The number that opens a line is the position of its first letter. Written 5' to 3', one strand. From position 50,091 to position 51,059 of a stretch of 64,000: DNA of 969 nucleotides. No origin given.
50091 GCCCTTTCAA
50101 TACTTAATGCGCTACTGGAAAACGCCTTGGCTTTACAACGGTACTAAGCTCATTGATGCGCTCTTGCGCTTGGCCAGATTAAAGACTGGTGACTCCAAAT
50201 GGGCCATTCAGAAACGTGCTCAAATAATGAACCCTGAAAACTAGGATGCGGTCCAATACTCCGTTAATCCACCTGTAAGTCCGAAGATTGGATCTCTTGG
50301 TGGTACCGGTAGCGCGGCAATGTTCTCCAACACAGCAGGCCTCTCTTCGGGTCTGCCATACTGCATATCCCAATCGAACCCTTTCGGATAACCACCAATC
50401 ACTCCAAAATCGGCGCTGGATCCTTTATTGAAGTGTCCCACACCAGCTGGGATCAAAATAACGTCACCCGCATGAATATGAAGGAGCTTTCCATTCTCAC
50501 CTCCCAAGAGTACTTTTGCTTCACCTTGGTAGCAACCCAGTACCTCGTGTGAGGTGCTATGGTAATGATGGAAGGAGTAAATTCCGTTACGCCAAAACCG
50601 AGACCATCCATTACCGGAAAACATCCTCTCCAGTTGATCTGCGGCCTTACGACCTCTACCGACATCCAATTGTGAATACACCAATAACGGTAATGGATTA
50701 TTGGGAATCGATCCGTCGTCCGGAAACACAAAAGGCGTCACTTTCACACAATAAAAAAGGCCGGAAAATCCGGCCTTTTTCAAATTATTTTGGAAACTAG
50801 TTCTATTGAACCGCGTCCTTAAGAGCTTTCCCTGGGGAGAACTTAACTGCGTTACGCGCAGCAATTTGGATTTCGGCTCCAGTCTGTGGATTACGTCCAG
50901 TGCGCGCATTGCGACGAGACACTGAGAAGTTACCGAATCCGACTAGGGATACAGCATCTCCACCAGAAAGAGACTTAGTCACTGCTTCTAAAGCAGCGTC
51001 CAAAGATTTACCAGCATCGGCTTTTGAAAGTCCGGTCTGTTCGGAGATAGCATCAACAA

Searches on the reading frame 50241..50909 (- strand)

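Call 12: search_protein_families(library=pfam, proteins=[window:50241-50909:-], max_evalue=0.01)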
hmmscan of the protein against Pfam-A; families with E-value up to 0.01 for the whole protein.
window:50241-50909:- (222 aa): 3 families
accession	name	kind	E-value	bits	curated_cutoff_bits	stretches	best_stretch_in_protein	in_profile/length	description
PF07883.17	Cupin_2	-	1.7e-05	24.8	27.2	1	114-159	13-54/70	Cupin domain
PF00190.28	Cupin_1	-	4.6e-05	23.5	22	1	115-164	49-102/151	Cupin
PF02311.25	AraC_binding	-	0.0043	17.2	21.1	1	114-202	18-93/135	AraC-like ligand binding domain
